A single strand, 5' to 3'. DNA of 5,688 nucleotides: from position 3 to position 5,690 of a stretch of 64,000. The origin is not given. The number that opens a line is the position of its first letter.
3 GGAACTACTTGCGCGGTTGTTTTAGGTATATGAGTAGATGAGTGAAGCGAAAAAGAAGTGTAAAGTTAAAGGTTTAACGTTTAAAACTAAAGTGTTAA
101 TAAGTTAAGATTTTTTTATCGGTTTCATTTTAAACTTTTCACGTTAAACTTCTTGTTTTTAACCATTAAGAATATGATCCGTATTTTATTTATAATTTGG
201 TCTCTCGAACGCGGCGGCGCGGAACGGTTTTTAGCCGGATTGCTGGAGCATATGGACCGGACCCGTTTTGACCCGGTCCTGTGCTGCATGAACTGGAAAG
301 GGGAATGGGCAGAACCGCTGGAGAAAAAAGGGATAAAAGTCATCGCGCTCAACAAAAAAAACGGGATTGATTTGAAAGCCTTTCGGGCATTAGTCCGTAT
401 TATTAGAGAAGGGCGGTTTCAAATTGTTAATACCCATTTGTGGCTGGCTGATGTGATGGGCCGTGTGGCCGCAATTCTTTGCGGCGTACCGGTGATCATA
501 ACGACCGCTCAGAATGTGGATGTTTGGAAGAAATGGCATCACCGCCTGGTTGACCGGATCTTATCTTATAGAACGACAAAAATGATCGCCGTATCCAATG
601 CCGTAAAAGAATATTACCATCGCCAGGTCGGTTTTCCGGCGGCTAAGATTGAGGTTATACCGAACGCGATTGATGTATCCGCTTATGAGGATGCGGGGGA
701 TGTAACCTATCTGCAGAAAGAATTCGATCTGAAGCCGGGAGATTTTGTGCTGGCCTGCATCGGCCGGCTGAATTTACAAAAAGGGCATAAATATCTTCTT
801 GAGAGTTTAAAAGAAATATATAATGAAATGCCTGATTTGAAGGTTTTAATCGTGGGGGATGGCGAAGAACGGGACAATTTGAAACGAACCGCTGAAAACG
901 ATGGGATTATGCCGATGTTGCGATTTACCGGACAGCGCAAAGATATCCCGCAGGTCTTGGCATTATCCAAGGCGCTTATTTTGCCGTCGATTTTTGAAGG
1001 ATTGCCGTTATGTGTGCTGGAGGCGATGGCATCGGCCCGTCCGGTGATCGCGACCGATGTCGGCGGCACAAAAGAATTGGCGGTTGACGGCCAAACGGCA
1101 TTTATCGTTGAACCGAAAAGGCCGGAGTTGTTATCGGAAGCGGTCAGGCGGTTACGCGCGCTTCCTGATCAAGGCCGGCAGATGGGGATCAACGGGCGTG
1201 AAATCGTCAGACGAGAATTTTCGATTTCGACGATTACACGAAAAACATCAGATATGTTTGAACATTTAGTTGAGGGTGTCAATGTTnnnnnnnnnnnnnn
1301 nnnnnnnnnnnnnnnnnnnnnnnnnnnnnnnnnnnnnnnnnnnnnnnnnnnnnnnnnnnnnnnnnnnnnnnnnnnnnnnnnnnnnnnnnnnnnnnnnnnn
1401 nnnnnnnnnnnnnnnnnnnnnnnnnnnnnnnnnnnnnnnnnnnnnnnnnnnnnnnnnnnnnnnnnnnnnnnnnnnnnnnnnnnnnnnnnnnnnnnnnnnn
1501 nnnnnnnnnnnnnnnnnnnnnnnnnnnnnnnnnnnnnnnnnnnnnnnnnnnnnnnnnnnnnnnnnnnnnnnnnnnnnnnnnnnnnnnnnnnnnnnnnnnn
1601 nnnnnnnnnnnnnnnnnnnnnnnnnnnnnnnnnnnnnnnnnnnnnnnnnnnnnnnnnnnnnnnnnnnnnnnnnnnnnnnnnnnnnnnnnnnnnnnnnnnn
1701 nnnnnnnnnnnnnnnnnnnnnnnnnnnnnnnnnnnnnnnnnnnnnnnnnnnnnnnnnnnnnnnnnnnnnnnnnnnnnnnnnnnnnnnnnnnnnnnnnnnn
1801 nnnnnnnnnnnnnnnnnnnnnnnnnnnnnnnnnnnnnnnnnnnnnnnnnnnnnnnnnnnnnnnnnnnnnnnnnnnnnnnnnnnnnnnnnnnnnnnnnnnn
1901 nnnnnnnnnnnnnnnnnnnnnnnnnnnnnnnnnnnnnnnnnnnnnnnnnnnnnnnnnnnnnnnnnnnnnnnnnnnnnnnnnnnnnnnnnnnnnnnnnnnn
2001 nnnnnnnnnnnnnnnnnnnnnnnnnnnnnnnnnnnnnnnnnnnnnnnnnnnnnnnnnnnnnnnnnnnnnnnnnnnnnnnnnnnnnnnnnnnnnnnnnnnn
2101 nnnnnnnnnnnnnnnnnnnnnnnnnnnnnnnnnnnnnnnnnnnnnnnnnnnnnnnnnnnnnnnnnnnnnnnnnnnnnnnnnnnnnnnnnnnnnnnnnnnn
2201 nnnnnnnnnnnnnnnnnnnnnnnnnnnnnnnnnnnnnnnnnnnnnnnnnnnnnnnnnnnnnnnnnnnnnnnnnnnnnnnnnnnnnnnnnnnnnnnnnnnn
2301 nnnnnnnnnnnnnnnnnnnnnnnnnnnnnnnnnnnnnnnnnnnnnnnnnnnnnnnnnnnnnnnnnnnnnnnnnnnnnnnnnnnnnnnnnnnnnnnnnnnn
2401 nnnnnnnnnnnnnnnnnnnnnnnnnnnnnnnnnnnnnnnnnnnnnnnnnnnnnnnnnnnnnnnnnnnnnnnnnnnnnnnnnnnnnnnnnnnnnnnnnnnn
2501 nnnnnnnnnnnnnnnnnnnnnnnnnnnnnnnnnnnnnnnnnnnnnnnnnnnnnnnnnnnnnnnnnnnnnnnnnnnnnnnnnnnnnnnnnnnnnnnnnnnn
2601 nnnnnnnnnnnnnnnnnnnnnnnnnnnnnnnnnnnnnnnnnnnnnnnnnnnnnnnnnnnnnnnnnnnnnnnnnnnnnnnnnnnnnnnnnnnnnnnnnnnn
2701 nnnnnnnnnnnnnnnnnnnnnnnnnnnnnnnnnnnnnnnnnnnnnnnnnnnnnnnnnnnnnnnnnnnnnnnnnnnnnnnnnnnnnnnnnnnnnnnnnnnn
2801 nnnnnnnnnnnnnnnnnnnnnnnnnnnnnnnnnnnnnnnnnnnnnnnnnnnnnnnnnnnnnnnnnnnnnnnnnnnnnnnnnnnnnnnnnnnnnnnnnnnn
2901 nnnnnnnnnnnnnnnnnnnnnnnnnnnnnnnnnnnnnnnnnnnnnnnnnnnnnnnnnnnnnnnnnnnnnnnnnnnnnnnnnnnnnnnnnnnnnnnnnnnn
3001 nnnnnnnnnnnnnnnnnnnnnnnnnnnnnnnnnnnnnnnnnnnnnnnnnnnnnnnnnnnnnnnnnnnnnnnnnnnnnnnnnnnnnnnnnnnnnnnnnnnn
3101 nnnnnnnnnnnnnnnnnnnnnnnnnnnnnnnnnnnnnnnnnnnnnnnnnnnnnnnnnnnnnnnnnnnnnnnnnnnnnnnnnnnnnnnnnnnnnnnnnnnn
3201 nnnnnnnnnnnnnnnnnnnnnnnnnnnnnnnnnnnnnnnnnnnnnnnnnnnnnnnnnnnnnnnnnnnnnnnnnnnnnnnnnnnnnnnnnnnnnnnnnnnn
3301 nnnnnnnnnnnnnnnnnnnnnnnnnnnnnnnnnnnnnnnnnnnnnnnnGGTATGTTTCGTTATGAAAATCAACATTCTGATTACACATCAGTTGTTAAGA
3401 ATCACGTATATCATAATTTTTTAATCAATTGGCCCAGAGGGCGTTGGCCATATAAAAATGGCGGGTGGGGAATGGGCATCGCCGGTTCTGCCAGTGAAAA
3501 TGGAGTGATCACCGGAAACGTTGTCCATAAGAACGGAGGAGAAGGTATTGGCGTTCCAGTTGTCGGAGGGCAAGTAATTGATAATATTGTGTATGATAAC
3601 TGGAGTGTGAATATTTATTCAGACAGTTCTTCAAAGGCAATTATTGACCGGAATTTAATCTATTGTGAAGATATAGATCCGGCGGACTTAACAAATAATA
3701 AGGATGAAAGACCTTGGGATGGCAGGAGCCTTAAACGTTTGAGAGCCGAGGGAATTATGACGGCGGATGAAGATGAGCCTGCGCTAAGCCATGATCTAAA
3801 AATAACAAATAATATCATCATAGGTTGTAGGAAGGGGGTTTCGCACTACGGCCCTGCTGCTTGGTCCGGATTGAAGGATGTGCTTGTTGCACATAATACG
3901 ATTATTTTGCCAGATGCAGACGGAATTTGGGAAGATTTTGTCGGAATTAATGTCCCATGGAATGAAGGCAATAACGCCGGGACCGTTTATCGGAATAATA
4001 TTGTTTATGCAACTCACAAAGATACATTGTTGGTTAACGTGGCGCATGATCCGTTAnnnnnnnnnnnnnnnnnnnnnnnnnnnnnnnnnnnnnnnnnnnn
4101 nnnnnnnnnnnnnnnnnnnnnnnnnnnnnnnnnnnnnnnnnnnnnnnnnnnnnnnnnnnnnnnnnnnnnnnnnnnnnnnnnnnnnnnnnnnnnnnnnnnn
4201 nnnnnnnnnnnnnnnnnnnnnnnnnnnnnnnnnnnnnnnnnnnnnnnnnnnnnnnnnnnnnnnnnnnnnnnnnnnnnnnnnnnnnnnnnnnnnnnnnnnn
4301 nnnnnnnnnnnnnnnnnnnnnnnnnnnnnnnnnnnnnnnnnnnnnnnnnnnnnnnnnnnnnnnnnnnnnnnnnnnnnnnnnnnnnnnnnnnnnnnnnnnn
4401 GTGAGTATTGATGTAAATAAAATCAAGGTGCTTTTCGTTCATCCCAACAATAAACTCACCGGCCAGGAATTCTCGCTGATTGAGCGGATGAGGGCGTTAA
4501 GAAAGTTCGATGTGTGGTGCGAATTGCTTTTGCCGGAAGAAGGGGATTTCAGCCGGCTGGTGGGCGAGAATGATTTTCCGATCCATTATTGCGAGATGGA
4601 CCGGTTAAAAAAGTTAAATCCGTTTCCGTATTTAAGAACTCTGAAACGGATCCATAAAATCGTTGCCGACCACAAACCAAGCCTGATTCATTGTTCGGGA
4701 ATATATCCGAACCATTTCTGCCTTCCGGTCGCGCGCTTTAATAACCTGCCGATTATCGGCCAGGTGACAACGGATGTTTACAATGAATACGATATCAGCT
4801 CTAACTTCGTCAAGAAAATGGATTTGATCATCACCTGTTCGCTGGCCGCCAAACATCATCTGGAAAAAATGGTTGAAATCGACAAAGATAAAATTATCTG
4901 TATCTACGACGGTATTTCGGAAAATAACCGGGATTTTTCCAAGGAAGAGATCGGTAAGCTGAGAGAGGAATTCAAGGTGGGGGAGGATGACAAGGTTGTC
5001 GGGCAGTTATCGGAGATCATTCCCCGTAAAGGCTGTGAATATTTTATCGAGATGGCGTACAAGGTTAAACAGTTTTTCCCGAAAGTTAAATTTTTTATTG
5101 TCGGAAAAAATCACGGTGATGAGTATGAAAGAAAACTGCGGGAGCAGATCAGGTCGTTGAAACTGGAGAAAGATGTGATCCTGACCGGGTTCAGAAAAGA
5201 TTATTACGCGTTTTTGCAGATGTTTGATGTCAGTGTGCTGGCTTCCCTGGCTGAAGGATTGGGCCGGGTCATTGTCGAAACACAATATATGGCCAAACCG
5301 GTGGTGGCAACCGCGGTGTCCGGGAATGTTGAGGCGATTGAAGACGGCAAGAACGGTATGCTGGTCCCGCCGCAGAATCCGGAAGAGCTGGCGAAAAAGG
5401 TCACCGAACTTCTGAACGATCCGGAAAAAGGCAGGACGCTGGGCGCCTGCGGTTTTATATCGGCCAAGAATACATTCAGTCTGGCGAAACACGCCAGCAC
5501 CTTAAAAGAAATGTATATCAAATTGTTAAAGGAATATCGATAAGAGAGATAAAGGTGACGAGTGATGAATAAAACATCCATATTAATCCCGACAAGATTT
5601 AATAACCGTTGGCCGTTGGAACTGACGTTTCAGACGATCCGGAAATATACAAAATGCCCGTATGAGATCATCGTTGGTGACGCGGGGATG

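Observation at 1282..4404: Wzy/O-antigen-ligase-like membrane domain fused to a large parallel beta-helix domain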

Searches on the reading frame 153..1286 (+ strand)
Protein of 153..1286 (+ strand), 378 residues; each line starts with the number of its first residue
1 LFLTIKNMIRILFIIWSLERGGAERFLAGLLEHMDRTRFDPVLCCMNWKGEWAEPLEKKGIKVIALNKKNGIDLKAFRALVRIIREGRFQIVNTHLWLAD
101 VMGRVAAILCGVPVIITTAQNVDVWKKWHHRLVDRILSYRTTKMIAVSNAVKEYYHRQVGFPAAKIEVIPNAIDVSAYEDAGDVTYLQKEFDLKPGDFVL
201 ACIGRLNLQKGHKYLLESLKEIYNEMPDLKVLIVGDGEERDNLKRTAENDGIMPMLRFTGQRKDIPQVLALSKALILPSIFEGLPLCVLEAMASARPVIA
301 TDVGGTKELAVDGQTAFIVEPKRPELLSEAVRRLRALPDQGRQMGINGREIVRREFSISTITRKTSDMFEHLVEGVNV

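Call 8: search_protein_families(library=pfam, proteins=[window:153-1286:+], max_evalue=0.001)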
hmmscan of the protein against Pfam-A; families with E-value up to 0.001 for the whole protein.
window:153-1286:+ (378 aa): 6 families
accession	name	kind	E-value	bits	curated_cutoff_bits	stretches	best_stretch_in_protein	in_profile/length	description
PF00534.26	Glycos_transf_1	-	2.7e-38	131.7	26.4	1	189-350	7-171/172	Glycosyl transferases group 1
PF13692.12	Glyco_trans_1_4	-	3.6e-36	125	27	1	199-334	3-139/142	Glycosyl transferases group 1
PF13439.12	Glyco_transf_4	-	3.2e-25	89.5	28.5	1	21-176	2-169/170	Glycosyltransferase Family 4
PF13579.12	Glyco_trans_4_4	-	4.5e-17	63.3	29.7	1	21-171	1-157/158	Glycosyl transferase 4-like domain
PF20706.3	GT4-conflict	-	1.5e-05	24.6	26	1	197-309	197-319/385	Family 4 Glycosyltransferase in conflict systems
PF13524.12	Glyco_trans_1_2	-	0.00012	22.5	25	1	225-360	11-137/144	Glycosyl transferase-like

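Call 56: search_protein_families(library=ncbifam, proteins=[window:153-1286:+], max_evalue=0.00001)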
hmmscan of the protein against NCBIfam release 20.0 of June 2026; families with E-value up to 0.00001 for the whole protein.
window:153-1286:+ (378 aa): 40 families (the best 25 are shown)
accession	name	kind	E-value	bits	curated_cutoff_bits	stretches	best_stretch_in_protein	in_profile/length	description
TIGR03088.1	stp2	hypoth_equivalog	3.2e-66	223.9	409.05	1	11-372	4-373/374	TIGR03088 family PEP-CTERM/XrtA system glycosyltransferase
TIGR02149.1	glgA_Coryne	subfamily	4.8e-35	121.4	302.4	1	73-372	67-390/391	glycogen synthase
NF041876.1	EPS_EpsE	equivalog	1.8e-30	106.5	400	1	164-359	186-383/389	exopolysaccharide biosynthesis GT4 family glycosyltransferase EpsE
TIGR03999.1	thiol_BshA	equivalog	5.1e-29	101.4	273.7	1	116-373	117-374/375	N-acetyl-alpha-D-glucosaminyl L-malate synthase BshA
TIGR04063.1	stp3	hypoth_equivalog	4.5e-27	94.9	442.05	1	159-372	175-395/397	TIGR04063 family PEP-CTERM/XrtA system glycosyltransferase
NF047684.1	TeichurnBiosyTuaC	equivalog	4.8e-23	81.7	550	1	140-372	164-389/391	teichuronic acid biosynthesis protein TuaC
TIGR03449.1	mycothiol_MshA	equivalog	6.9e-23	81.2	462.5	1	85-372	99-403/406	D-inositol-3-phosphate glycosyltransferase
TIGR04157.1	glyco_rSAM_CFB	subfamily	2.7e-21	76.1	400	1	140-367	169-404/406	TIGR04157 family glycosyltransferase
NF050056.1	ProtGlycPglH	equivalog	1.2e-20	73.9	600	1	10-371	2-352/354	GalNAc-alpha-(1->4)-GalNAc-alpha-(1->3)-diNAcBac-PP-undecaprenol alpha-1,4-N-acetyl-D-galactosaminyltransferase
NF012028.0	PRK15484.1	subfamily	1.8e-20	73.4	618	1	139-369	138-375/380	lipopolysaccharide N-acetylglucosaminyltransferase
TIGR04047.1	MSMEG_0565_glyc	hypoth_equivalog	7.4e-20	71.3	259.85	1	139-354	137-357/373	MSMEG_0565 family glycosyltransferase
NF038229.1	Glyco4_Geo_Pelo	equivalog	3.3e-18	65.8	400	1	88-373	55-337/338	GPMC system family 4 glycosyltransferase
NF041010.1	glycosy_Agl16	equivalog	5.2e-18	65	575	1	112-372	105-351/352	glycosylation protein Agl16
NF011726.0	PRK15179.1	equivalog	1e-17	63.8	733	1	80-361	392-683/694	Vi polysaccharide biosynthesis protein TviE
NF038011.1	PelF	equivalog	1.2e-17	64.1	100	1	124-310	242-422/489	GT4 family glycosyltransferase PelF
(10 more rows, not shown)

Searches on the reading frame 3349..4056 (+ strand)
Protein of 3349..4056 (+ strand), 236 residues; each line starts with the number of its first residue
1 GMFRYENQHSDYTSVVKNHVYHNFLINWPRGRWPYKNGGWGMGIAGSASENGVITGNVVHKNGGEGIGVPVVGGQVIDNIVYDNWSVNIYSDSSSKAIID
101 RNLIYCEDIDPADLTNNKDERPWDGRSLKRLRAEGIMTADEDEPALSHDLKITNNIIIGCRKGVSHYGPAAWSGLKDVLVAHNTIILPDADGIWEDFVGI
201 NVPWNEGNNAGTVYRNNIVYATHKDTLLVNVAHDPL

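Call 59: search_solved_structures(query=A3, max_evalue=10, show_alignments=5)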
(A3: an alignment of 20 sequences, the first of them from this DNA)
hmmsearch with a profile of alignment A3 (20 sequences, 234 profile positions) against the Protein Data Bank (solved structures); distinct sequences matched with E-value up to 10: 4.
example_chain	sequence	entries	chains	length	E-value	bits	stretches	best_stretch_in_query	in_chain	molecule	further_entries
8ja4_A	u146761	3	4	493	0.31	13.7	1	47-86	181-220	mannuronan 5-epimerase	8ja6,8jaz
8xfq_A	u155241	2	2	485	0.34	13.5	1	47-86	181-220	mannuronan 5-epimerase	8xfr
1bu6_O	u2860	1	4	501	1.1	11.9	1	124-189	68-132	PROTEIN (GLYCEROL KINASE)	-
4jfc_A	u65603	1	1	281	1.6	11.3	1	48-70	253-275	Enoyl-CoA hydratase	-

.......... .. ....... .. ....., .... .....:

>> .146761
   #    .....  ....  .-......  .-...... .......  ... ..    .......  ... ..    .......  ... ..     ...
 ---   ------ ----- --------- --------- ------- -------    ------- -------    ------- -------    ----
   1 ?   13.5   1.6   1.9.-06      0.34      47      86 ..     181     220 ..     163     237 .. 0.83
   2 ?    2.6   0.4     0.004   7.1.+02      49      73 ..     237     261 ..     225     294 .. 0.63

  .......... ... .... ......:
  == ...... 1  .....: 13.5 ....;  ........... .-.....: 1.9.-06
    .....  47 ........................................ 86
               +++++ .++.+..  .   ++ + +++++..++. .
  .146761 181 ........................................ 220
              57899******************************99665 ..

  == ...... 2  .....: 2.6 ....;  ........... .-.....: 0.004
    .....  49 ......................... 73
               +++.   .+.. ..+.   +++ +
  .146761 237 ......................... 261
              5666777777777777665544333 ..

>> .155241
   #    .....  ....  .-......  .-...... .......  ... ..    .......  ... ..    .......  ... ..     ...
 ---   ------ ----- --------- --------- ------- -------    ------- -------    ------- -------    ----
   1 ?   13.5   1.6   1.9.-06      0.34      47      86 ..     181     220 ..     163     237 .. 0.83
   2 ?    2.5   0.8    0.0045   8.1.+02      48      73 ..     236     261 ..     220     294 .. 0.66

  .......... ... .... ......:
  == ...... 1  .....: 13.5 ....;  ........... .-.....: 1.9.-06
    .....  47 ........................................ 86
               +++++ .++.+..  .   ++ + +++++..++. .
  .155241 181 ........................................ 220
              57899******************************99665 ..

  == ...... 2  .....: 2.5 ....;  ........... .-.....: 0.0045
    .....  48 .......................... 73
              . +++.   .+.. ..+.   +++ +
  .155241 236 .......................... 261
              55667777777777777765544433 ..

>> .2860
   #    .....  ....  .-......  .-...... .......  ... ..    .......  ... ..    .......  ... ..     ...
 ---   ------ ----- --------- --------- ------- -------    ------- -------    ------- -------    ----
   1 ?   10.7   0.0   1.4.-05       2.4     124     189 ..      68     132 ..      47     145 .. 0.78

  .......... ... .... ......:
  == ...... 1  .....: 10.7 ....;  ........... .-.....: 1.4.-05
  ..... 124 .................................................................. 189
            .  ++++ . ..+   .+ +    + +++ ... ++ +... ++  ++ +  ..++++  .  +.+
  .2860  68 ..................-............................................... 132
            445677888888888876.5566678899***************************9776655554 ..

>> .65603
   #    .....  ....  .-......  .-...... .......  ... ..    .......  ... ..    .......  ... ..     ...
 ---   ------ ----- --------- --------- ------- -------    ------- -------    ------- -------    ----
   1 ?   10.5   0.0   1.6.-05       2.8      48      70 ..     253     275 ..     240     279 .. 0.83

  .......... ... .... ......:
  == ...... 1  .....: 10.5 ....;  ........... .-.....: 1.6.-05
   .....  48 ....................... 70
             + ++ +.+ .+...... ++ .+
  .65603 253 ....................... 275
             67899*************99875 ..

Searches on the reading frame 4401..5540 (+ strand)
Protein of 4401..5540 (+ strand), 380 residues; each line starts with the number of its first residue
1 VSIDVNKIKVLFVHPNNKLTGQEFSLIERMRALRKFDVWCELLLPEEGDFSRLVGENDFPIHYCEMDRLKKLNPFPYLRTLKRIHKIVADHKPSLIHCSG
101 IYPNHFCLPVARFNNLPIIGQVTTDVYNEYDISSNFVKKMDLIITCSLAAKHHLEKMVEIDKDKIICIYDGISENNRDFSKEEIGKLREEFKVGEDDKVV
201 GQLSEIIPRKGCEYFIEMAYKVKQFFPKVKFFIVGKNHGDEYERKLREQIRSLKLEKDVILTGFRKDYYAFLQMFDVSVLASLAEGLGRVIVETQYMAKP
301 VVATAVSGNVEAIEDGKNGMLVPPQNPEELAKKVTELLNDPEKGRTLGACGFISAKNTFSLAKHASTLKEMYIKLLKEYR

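Call 8: search_protein_families(library=pfam, proteins=[window:4401-5540:+], max_evalue=0.001)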
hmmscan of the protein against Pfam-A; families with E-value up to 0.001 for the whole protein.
window:4401-5540:+ (380 aa): 3 families
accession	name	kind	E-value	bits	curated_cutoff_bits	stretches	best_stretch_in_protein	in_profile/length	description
PF00534.26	Glycos_transf_1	-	1e-34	120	26.4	1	186-346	4-164/172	Glycosyl transferases group 1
PF13692.12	Glyco_trans_1_4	-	1.9e-33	116.1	27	1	200-340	7-142/142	Glycosyl transferases group 1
PF13439.12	Glyco_transf_4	-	5.3e-08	33.5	28.5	1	21-173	3-167/170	Glycosyltransferase Family 4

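Call 56: search_protein_families(library=ncbifam, proteins=[window:4401-5540:+], max_evalue=0.00001)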
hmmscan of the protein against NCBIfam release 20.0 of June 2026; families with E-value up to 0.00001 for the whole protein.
window:4401-5540:+ (380 aa): 34 families (the best 25 are shown)
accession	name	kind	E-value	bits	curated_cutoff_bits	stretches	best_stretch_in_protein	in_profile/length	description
TIGR03088.1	stp2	hypoth_equivalog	1.2e-27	96.9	409.05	1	144-376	141-374/374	TIGR03088 family PEP-CTERM/XrtA system glycosyltransferase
TIGR04157.1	glyco_rSAM_CFB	subfamily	1.6e-26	93.2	400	1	123-340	153-374/406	TIGR04157 family glycosyltransferase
NF041876.1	EPS_EpsE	equivalog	3.6e-26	92.3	400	1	208-368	225-389/389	exopolysaccharide biosynthesis GT4 family glycosyltransferase EpsE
TIGR03999.1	thiol_BshA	equivalog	2.8e-23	82.5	273.7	1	137-376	142-374/375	N-acetyl-alpha-D-glucosaminyl L-malate synthase BshA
NF041139.1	TreT_Thcocales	equivalog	3.9e-21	75.3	775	1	131-377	165-410/412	trehalose synthase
NF047880.1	glyco_SdgA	exception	2.5e-19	69.2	800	1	194-356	313-472/488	serine-aspartate repeat adhesin O-glycosyltransferase SdgA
TIGR03449.1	mycothiol_MshA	equivalog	5.8e-18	65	462.5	1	135-376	160-404/406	D-inositol-3-phosphate glycosyltransferase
TIGR02149.1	glgA_Coryne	subfamily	7.4e-18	64.8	302.4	1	136-375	141-390/391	glycogen synthase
NF011726.0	PRK15179.1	equivalog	1e-17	63.8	733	1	128-326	445-643/694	Vi polysaccharide biosynthesis protein TviE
NF038229.1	Glyco4_Geo_Pelo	equivalog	2e-17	63.2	400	1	83-376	46-337/338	GPMC system family 4 glycosyltransferase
NF038295.1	EPS_HpsP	equivalog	8.1e-17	61.3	550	1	166-375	179-387/388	hormogonium polysaccharide biosynthesis glycosyltransferase HpsP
TIGR04063.1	stp3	hypoth_equivalog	1.3e-16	60.5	442.05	1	136-375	154-395/397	TIGR04063 family PEP-CTERM/XrtA system glycosyltransferase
NF038011.1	PelF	equivalog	2.7e-15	56.4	100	1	194-372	303-489/489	GT4 family glycosyltransferase PelF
NF053513.1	Gtran_IagA_BgsA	equivalog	1.1e-14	54.2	460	1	135-376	101-332/333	LTA glycolipid anchor biosynthesis glycosyltransferase, IagA/BgsA family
NF050063.1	ProtGlycPglJ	equivalog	2.3e-14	53.4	500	1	136-345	141-337/363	N-acetylgalactosamine-N,N'-diacetylbacillosaminyl-diphospho-undecaprenol 4-alpha-N-acetylgalactosaminyltransferase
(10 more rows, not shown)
